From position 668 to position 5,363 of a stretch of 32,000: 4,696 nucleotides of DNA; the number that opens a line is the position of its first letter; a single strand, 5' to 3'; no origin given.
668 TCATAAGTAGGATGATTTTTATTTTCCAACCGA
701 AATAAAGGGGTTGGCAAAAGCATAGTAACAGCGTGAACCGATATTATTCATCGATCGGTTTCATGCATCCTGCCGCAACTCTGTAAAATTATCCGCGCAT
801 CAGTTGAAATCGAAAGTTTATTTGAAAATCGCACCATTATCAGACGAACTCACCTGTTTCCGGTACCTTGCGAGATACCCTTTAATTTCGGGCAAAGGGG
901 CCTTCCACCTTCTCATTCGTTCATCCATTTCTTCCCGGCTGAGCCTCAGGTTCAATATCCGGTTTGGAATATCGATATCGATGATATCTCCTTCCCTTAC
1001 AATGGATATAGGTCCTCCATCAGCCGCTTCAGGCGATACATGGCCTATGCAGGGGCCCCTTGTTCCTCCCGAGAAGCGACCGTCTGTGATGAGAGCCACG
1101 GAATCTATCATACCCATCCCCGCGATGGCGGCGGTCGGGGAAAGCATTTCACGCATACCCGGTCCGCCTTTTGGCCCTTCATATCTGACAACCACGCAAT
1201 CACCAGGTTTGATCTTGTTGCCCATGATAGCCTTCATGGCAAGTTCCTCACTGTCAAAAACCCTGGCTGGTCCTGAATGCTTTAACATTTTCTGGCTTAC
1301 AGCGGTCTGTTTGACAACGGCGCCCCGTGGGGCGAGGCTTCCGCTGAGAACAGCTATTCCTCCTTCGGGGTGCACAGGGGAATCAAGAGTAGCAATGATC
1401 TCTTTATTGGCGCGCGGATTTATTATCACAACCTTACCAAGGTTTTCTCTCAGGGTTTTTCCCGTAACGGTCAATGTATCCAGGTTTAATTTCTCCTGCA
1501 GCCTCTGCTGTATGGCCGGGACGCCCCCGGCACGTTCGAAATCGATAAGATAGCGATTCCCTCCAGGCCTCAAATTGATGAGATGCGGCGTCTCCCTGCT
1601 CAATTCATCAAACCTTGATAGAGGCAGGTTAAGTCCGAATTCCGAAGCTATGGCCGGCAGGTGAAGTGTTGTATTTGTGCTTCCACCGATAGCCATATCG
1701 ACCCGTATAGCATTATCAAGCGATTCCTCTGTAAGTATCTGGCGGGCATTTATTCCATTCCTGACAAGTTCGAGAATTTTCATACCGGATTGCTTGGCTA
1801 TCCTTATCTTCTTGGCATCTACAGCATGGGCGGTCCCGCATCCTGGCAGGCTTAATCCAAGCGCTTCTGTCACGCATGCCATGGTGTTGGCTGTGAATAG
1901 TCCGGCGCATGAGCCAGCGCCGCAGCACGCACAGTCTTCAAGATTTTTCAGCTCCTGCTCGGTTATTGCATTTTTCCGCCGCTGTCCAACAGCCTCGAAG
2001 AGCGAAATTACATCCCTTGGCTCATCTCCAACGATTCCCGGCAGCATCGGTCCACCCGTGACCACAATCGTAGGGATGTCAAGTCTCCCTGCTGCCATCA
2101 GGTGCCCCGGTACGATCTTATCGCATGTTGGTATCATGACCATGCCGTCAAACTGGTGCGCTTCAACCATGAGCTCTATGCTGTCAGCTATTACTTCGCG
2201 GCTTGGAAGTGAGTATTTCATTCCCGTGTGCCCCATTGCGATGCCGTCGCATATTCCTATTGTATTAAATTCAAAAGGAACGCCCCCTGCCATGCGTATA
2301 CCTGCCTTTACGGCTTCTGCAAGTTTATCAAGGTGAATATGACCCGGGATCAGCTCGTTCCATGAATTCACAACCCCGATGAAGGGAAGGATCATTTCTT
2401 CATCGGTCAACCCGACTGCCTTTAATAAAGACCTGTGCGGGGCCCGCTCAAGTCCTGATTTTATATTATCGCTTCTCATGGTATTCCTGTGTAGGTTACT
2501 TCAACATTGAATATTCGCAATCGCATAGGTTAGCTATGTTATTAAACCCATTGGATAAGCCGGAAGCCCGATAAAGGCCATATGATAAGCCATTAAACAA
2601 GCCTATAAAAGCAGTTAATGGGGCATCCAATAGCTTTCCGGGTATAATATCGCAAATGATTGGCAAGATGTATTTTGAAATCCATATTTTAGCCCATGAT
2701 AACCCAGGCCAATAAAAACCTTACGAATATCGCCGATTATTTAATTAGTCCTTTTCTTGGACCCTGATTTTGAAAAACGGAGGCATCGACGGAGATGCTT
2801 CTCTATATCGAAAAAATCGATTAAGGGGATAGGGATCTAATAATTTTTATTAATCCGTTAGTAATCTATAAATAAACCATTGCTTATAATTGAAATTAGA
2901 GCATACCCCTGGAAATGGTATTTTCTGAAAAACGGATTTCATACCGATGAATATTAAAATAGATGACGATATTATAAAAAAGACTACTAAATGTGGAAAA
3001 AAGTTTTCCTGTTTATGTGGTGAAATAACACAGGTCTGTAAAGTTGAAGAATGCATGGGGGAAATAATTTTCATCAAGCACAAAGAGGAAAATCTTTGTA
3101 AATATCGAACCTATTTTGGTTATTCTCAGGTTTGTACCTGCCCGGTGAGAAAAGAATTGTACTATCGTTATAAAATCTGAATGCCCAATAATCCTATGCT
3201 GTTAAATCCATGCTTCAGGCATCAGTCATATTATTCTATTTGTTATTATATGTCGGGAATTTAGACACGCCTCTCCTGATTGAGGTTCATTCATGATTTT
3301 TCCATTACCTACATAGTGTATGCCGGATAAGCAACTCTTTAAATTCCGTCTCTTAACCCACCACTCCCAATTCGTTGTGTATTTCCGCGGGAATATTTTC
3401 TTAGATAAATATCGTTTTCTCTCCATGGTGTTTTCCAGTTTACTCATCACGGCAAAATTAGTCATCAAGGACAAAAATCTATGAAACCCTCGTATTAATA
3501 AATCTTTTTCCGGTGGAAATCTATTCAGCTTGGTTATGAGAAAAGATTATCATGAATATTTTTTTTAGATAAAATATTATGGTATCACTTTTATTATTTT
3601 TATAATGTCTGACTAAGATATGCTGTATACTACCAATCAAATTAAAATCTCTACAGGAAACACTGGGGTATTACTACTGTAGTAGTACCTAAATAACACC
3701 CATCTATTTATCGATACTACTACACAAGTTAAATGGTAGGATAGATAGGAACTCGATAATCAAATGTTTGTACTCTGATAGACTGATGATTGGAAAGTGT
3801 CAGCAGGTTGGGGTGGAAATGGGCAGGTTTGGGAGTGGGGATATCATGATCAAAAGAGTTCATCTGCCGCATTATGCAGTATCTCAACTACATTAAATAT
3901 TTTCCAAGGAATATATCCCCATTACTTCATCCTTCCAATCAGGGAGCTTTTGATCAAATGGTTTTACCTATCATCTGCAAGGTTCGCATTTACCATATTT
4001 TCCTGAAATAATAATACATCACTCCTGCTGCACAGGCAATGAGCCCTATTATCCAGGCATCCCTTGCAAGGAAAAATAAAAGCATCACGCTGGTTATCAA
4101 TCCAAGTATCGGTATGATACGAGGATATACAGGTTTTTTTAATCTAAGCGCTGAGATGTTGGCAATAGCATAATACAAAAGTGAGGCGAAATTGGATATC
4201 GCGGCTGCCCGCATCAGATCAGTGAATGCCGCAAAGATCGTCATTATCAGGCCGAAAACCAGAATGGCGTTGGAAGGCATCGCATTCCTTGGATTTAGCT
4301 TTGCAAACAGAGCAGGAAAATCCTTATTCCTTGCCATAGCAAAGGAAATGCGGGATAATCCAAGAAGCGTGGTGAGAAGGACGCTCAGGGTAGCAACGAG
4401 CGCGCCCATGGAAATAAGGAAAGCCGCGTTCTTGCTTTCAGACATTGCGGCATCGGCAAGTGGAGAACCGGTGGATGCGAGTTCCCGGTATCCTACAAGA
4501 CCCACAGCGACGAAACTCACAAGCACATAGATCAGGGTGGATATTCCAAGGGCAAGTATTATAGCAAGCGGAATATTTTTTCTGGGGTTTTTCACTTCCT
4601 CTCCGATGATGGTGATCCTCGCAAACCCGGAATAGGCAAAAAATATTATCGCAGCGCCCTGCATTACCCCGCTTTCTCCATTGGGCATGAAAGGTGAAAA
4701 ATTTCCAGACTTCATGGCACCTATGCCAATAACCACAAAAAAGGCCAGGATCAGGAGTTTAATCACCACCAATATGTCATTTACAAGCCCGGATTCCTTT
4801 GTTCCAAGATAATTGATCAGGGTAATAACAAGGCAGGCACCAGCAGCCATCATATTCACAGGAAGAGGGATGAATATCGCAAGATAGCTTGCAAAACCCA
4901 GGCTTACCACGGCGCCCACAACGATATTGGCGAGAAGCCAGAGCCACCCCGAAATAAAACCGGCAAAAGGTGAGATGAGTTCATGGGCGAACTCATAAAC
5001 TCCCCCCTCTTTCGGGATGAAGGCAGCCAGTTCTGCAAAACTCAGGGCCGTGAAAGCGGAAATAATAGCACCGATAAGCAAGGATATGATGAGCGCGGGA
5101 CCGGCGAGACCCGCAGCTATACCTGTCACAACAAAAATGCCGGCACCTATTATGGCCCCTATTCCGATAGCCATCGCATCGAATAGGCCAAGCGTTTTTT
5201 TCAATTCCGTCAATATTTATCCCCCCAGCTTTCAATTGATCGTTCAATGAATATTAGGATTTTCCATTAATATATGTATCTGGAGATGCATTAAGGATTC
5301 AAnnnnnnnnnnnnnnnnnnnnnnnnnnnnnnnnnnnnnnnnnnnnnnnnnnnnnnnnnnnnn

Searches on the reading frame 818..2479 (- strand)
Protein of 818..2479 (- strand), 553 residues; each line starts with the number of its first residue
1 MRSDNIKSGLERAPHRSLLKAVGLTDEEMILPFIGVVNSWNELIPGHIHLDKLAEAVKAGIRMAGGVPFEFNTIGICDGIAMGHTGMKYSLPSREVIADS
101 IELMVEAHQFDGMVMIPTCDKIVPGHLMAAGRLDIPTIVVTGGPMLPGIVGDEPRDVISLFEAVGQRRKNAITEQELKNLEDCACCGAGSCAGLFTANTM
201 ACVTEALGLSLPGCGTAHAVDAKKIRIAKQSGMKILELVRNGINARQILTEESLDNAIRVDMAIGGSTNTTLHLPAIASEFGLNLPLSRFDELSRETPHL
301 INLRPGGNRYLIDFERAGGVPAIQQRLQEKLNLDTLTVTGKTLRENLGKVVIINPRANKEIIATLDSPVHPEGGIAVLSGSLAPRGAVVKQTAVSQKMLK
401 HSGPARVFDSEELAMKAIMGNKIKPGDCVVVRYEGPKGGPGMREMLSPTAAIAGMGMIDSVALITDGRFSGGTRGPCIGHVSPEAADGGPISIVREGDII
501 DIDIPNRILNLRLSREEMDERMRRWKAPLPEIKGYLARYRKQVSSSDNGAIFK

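Call 10: search_protein_families(library=pfam, proteins=[window:818-2479:-], max_evalue=0.001)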
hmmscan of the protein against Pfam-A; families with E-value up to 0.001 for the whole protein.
window:818-2479:- (553 aa): 2 families
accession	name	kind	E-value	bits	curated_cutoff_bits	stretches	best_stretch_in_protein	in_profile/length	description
PF00920.27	ILVD_EDD_N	-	1.8e-135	451.6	27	1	32-346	2-316/316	Dihydroxy-acid/6-phosphogluconate dehydratase N-terminal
PF24877.1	ILV_EDD_C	-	2.3e-78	262.4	27.7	1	360-550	1-191/191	Dihydroxy-acid/6-phosphogluconate dehydratase C-terminal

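Call 72: list_cluster_members(proteins=[window:821-2479:-, window:3993-5213:-, P0172, window:26917-28107:+])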
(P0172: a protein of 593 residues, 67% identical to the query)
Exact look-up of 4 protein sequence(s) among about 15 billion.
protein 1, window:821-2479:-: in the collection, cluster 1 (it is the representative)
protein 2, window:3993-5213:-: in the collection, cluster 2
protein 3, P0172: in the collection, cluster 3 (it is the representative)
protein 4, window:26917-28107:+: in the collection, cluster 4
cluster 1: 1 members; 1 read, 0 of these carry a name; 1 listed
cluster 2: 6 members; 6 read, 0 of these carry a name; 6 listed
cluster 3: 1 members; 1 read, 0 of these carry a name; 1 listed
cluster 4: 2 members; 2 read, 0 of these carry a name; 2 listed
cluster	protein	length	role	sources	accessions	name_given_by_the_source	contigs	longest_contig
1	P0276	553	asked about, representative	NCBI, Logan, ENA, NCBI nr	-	-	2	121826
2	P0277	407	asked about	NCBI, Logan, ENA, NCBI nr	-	-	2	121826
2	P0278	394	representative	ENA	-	-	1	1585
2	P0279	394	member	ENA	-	-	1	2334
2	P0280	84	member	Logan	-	-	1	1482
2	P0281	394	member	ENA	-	-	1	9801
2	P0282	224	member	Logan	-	-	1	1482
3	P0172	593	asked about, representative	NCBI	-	-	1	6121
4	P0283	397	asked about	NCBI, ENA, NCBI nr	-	-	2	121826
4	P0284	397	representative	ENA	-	-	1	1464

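Call 73: find_homologous_proteins(query=window:821-2479:-, max_evalue=1e-100)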
Query window:821-2479:- (553 aa): 8000 proteins with E <= 1e-100 among 8000 candidates; the best 120 are listed.
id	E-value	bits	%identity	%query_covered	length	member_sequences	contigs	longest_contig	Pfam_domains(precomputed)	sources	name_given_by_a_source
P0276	0.0e+0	1237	100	100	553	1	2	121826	PF24877.2,PF00920.28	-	-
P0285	0.0e+0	1217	98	100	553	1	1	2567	PF24877.2,PF00920.28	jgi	jgi:dihydroxy-acid dehydratase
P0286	0.0e+0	1215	98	100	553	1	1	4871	PF24877.2,PF00920.28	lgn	-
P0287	0.0e+0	1173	94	100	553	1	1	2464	PF24877.2,PF00920.28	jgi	jgi:dihydroxy-acid dehydratase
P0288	0.0e+0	1171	94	100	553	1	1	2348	PF24877.2,PF00920.28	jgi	jgi:dihydroxy-acid dehydratase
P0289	0.0e+0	1091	87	100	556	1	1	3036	PF24877.2,PF00920.28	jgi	-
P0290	0.0e+0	1080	86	100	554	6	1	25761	PF24877.2,PF00920.28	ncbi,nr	ncbi:MAG: dihydroxy-acid dehydratase [Candidatus Methanoperedens sp.]|nr:dihydroxy-acid dehydratase 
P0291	0.0e+0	1078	85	100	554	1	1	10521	PF24877.2,PF00920.28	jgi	jgi:dihydroxy-acid dehydratase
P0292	0.0e+0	1077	85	100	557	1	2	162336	PF24877.2,PF00920.28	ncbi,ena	-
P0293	0.0e+0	1077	85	100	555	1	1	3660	PF24877.2,PF00920.28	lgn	-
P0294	0.0e+0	1075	85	100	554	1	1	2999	PF24877.2,PF00920.28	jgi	jgi:dihydroxy-acid dehydratase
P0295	0.0e+0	1075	86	100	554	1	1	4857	PF24877.2,PF00920.28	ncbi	-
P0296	0.0e+0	1074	86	100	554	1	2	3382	PF24877.2,PF00920.28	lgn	-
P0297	0.0e+0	1073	84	100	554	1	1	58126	PF24877.2,PF00920.28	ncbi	-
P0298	0.0e+0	1072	85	100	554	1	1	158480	PF24877.2,PF00920.28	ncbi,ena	-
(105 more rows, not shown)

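Call 74: find_encoding_contigs(protein=P0292, flank=10000, max_places=2)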
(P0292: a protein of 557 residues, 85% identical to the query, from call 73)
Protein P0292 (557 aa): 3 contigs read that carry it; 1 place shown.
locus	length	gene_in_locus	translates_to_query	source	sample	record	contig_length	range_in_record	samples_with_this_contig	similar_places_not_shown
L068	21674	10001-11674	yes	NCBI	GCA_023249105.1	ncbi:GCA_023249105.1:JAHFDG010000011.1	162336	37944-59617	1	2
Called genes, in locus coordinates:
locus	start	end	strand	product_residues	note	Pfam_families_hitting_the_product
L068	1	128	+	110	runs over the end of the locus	-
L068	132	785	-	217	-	PF00753:Lactamase_B, PF19583:ODP, PF23023:Anti-Pycsar_Apyc1 (faint)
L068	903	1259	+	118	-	-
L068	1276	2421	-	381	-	PF00266:Aminotran_5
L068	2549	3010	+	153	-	PF00885:DMRL_synthase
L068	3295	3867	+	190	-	PF00210:Ferritin (weak), PF02915:Rubrerythrin, PF21349:RUBY_RBDX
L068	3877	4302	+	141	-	PF03692:CxxCxxCC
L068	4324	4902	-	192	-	PF12802:MarR_2 (weak), PF01047:MarR (weak), PF13404:HTH_AsnC-type, PF13412:HTH_24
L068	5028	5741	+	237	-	PF00037:Fer4 (faint), PF12797:Fer4_2 (faint), PF12837:Fer4_6 (weak), PF12838:Fer4_7 (faint), PF13237:Fer4_10 (weak), PF14697:Fer4_21 (weak), PF13187:Fer4_9 (weak), PF27217:AF_0155, +1 more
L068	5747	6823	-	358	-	PF00072:Response_reg, PF23442:DUF7125, PF06745:ATPase (weak)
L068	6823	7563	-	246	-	PF00512:HisKA, PF02518:HATPase_c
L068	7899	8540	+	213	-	PF00687:Ribosomal_L1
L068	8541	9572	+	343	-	PF00466:Ribosomal_L10, PF17777:RL10P_insert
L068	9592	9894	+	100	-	PF00428:Ribosomal_60s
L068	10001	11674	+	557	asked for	PF00920:ILVD_EDD_N, PF24877:ILV_EDD_C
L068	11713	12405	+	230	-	PF02567:PhzC-PhzF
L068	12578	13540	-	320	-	PF00348:polyprenyl_synt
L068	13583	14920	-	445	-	PF00753:Lactamase_B, PF12706:Lactamase_B_2, PF22505:RNase_J_b_CASP, PF07521:RMMBL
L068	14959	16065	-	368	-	PF01070:FMN_dh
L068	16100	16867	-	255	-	PF00696:AA_kinase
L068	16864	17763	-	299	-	PF00288:GHMP_kinases_N, PF08544:GHMP_kinases_C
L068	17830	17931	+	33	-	-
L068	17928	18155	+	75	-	PF15919:HicB_lk_antitox (weak)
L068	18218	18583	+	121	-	PF01502:PRA-CH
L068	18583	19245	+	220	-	-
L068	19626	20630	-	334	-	-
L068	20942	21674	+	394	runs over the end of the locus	-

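Call 75: find_encoding_contigs(protein=P0286, flank=10000, max_places=2)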
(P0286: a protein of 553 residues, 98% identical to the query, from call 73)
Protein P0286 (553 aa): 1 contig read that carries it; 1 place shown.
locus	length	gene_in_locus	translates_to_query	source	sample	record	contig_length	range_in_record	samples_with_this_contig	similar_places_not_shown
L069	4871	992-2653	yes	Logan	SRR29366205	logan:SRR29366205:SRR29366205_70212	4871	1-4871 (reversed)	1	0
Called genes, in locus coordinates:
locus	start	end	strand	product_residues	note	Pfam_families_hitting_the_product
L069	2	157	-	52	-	?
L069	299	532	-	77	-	-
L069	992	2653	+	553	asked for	PF00920:ILVD_EDD_N, PF24877:ILV_EDD_C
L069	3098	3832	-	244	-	PF00902:TatC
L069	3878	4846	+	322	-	PF00586:AIRS, PF02769:AIRS_C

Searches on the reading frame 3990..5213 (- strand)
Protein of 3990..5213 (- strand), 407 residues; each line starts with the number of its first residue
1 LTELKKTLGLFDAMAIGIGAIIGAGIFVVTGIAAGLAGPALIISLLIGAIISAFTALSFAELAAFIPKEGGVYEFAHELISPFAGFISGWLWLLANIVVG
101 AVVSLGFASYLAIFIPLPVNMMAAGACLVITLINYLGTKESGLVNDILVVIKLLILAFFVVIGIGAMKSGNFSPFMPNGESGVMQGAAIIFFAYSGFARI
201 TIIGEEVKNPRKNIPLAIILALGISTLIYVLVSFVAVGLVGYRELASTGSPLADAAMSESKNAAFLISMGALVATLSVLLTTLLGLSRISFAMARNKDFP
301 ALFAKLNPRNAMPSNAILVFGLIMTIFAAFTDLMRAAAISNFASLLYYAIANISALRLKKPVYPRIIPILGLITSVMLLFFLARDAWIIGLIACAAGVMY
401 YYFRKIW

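Call 10: search_protein_families(library=pfam, proteins=[window:3990-5213:-], max_evalue=0.001)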
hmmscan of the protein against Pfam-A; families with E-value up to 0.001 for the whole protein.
window:3990-5213:- (407 aa): 3 families
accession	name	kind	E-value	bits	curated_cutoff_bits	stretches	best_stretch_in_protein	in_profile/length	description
PF13520.12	AA_permease_2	-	1.3e-51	176.3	27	1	8-381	1-400/427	Amino acid permease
PF00324.27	AA_permease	-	4.2e-51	174.5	24.6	1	13-404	2-427/470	Amino acid permease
PF03845.19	Spore_permease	-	4.1e-08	32.9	23.4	1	16-248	10-242/321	Spore germination protein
